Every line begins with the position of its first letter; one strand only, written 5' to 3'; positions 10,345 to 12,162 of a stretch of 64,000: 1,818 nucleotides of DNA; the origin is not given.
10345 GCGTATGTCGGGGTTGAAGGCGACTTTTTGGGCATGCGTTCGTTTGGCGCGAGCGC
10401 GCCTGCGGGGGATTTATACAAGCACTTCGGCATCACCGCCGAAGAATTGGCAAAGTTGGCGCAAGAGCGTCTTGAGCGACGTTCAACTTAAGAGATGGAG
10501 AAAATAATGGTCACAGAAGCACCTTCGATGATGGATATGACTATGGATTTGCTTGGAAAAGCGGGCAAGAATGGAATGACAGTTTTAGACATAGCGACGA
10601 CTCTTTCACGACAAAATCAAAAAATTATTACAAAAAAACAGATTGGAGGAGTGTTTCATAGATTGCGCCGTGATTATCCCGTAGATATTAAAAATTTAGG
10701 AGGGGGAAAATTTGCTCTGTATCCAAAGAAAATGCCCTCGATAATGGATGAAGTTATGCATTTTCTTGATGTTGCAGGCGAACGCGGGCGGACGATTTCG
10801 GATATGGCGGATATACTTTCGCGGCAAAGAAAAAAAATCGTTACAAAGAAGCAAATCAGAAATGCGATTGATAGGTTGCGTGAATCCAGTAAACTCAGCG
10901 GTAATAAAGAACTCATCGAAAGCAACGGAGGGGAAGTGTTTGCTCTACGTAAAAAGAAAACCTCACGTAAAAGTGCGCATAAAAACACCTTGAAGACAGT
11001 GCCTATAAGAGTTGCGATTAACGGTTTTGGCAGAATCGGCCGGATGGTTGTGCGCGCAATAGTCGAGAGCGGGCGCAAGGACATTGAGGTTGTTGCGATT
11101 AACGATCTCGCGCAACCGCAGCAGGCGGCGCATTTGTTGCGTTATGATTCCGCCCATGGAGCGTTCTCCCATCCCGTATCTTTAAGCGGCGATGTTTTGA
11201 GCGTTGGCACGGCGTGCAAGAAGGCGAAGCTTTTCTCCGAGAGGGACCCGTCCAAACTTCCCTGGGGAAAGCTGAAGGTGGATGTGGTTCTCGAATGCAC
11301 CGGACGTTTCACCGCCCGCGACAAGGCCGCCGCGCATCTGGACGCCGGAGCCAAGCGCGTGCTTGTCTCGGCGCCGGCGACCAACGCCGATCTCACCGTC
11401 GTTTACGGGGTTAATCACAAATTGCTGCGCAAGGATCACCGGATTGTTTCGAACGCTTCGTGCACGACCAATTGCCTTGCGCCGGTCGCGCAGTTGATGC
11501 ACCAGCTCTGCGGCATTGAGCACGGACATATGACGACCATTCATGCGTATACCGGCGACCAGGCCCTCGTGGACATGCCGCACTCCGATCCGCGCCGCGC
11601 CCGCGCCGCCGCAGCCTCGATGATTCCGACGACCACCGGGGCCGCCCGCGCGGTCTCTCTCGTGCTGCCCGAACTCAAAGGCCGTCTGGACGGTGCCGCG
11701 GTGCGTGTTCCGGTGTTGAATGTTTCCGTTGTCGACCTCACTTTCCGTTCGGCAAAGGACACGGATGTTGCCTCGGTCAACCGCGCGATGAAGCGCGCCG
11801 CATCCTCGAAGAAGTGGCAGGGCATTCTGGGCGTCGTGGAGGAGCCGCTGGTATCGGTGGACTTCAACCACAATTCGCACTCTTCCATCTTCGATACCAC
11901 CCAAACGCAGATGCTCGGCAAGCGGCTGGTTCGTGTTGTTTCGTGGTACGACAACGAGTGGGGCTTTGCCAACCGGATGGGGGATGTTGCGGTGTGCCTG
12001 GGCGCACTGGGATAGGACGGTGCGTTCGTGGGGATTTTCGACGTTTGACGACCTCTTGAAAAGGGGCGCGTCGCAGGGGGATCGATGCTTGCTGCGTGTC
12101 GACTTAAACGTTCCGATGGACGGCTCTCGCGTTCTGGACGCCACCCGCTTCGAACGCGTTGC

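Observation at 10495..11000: GAPDH carries an in-frame, AT-rich N-terminal extension of two tandem H1/H5-like winged-helix repeats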

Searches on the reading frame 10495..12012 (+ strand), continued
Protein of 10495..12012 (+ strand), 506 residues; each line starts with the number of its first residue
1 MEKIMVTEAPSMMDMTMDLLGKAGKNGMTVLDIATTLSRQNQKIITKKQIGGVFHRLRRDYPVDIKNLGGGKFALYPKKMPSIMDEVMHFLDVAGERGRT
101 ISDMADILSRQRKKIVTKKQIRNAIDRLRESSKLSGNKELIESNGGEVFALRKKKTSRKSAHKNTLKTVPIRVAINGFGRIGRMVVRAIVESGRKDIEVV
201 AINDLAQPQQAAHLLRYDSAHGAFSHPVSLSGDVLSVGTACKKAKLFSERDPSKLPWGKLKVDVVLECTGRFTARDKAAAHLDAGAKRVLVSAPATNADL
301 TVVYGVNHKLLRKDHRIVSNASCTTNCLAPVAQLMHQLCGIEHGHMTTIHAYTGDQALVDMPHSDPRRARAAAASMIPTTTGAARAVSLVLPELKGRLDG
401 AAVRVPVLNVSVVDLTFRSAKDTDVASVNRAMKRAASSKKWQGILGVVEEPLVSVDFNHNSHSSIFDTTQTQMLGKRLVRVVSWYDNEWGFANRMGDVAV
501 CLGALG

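Call 63: list_cluster_members(proteins=[P0001, P0002, P0127])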
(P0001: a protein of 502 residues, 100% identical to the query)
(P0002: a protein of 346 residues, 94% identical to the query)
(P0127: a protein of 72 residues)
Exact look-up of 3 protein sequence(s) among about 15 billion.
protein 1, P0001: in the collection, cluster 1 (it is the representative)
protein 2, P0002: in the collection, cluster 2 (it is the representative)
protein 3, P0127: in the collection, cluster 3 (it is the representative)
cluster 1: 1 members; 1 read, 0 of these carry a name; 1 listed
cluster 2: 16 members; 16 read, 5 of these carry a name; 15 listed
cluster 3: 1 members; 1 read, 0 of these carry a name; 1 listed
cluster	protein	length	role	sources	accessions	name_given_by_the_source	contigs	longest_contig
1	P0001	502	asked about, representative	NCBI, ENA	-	-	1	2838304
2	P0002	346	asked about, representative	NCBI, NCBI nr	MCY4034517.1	MAG: type I glyceraldehyde-3-phosphate dehydrogenase [Hyphomicrobiales bacterium] | type I glyceraldehyde-3-phosphate dehydrogenase [Hyphomicrobiales bacterium]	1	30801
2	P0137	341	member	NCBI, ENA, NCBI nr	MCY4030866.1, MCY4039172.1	MAG: type I glyceraldehyde-3-phosphate dehydrogenase [Hyphomicrobiales bacterium] | type I glyceraldehyde-3-phosphate dehydrogenase [Hyphomicrobiales bacterium]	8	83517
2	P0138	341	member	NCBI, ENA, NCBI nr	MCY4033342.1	MAG: type I glyceraldehyde-3-phosphate dehydrogenase [Hyphomicrobiales bacterium] | type I glyceraldehyde-3-phosphate dehydrogenase [Hyphomicrobiales bacterium]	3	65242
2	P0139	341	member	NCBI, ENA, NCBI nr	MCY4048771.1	MAG: type I glyceraldehyde-3-phosphate dehydrogenase [Hyphomicrobiales bacterium] | type I glyceraldehyde-3-phosphate dehydrogenase [Hyphomicrobiales bacterium]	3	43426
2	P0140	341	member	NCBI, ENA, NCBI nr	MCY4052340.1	MAG: type I glyceraldehyde-3-phosphate dehydrogenase [Hyphomicrobiales bacterium] | type I glyceraldehyde-3-phosphate dehydrogenase [Hyphomicrobiales bacterium]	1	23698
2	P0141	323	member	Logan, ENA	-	-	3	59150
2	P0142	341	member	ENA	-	-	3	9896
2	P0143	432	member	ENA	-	-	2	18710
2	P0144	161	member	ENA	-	-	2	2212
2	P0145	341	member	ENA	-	-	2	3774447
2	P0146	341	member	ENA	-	-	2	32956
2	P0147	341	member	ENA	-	-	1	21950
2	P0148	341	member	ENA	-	-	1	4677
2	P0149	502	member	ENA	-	-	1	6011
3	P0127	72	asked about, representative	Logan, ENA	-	-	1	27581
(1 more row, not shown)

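Call 67: find_encoding_contigs(protein=P0138, flank=6000, max_places=4)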
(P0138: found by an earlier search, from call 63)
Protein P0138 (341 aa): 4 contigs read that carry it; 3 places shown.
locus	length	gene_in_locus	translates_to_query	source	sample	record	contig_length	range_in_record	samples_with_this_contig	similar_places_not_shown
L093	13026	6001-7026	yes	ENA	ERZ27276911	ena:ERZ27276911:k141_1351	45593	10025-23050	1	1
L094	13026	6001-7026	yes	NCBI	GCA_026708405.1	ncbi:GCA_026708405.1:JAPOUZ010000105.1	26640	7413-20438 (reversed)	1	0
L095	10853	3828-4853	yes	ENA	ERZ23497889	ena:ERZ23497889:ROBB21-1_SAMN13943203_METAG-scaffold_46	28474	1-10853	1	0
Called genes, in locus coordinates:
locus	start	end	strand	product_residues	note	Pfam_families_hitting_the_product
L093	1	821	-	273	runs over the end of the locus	PF00149:Metallophos, PF13277:YmdB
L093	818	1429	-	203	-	PF01812:5-FTHF_cyc-lig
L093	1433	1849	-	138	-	PF05164:ZapA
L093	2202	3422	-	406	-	PF13191:AAA_16, PF13401:AAA_22 (faint)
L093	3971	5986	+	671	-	PF00456:Transketolase_N, PF13292:DXP_synthase_N (faint), PF02779:Transket_pyr, PF22613:Transketolase_C_1, PF02780:Transketolase_C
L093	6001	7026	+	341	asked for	PF00044:Gp_dh_N, PF02800:Gp_dh_C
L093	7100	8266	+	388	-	PF00162:PGK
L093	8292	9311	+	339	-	PF00274:Glycolytic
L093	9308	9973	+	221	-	PF02581:TMP-TENI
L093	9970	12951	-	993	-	-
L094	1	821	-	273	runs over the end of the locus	PF00149:Metallophos, PF13277:YmdB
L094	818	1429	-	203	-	PF01812:5-FTHF_cyc-lig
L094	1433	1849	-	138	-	PF05164:ZapA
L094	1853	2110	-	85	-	-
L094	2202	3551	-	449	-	PF13191:AAA_16, PF13401:AAA_22 (faint)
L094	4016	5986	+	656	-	PF00456:Transketolase_N, PF13292:DXP_synthase_N (faint), PF02779:Transket_pyr, PF22613:Transketolase_C_1, PF02780:Transketolase_C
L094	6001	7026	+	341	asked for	PF00044:Gp_dh_N, PF02800:Gp_dh_C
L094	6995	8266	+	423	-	PF00162:PGK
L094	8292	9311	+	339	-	PF00274:Glycolytic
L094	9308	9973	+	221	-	PF02581:TMP-TENI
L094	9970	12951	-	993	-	-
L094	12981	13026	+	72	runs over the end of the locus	-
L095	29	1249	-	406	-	PF13191:AAA_16, PF13401:AAA_22 (faint)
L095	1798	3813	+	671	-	PF00456:Transketolase_N, PF13292:DXP_synthase_N (faint), PF02779:Transket_pyr, PF22613:Transketolase_C_1, PF02780:Transketolase_C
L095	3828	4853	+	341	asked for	PF00044:Gp_dh_N, PF02800:Gp_dh_C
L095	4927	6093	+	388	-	PF00162:PGK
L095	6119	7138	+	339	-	PF00274:Glycolytic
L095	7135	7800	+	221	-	PF02581:TMP-TENI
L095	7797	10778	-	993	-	-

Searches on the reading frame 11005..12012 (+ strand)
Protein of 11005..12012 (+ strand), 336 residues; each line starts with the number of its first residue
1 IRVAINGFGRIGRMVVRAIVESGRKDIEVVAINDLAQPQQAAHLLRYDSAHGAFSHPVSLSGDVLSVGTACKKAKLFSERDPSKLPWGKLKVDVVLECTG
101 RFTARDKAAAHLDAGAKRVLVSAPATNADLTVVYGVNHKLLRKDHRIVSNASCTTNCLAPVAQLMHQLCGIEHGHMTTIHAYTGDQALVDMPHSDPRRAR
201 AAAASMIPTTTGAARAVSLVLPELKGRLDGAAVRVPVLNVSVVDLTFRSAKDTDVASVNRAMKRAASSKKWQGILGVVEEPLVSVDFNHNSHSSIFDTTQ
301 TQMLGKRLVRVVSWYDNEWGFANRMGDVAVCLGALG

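Call 51: find_related_loci(query=window:11005-12012:+, collection=genome_contigs, flank=3000)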
Query window:11005-12012:+ (336 aa) in genome_contigs; peptide patterns used: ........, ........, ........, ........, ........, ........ (x = any residue, [..] = any of these).
600 stretches matched a pattern (row limit reached: there are more); 600 encode a relative of the query (tblastn E <= 1e-3); the best 80 are kept; 80 distinct loci.
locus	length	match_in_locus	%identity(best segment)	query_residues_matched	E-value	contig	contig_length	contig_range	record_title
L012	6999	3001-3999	62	1-336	3e-146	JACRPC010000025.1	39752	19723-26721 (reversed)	MAG: Rhodospirillales bacterium isolate NC_groundwater_1977_Pr3_S-0.2um_65_12 scaffold_258550, whole genome shotgun sequ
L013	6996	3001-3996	63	1-335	9e-146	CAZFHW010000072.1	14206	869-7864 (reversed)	MAG TPA_asm: uncultured Parvibaculum sp. isolate SRP215229_co1_16 genome assembly, contig: NODE_2708_length_14206_cov_24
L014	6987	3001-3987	64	1-332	2e-142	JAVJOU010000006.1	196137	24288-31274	MAG: Rhodospirillales bacterium isolate A1-SPW-30 k141_29662, whole genome shotgun sequence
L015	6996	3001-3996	64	1-335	4e-142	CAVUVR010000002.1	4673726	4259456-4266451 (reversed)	MAG: uncultured Alphaproteobacteria bacterium isolate MFD05537.bin.1.20 genome assembly, contig: contig_626, whole genom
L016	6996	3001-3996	64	1-335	2e-141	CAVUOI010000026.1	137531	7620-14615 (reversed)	MAG: uncultured Alphaproteobacteria bacterium isolate MFD01916.bin.2.96 genome assembly, contig: contig_26960, whole gen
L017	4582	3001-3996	62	1-335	6e-141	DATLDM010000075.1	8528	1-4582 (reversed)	MAG TPA_asm: Aestuariivirga sp. isolate SMAG_U14350 k141_2748883, whole genome shotgun sequence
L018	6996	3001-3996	64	1-335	3e-140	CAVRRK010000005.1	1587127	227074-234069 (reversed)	MAG: uncultured Alphaproteobacteria bacterium isolate MFD01213.bin.2.4 genome assembly, contig: contig_442, whole genome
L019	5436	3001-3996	64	1-335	2e-140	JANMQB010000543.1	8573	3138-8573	MAG: Hyphomicrobiales bacterium isolate OTE_51_metabat_358 OTE_51_k141_5318260, whole genome shotgun sequence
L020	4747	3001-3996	64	1-335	2e-140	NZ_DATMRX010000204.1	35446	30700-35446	MAG: Pseudorhodoplanes sp. isolate SMAG_U12967 k141_98150, whole genome shotgun sequence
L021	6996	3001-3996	63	1-335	6e-140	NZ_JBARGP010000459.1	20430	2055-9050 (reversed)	MAG: Bradyrhizobium sp. isolate MFD10145_ilm_asm_bin8 k127_134178, whole genome shotgun sequence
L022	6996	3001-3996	63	1-335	7e-140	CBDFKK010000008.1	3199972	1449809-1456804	MAG: Alphaproteobacteria bacterium isolate fc1d1f23-e020-41d8-88bd-d2c94c2e3604 genome assembly, contig: contig_8, whole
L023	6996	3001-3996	62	1-335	1e-139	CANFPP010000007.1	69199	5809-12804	MAG: Holosporales bacterium isolate Jr-14may18-258 genome assembly, contig: Jr-14may18-C602, whole genome shotgun sequen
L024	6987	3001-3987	64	1-332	2e-139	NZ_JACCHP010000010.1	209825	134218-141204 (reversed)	Bradyrhizobium agreste strain CNPSo 4010 scaffold_9, whole genome shotgun sequence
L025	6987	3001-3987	64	1-332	3e-139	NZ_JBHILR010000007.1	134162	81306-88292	Bartonella sp. TT121SHDZB SEQ-7, whole genome shotgun sequence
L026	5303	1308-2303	63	1-335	3e-140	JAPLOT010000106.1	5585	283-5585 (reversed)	MAG: Alphaproteobacteria bacterium isolate LacPavin_0920_SED3_MAG_64_11 LacPavin_0920_SED3_scaffold_2223417, whole genom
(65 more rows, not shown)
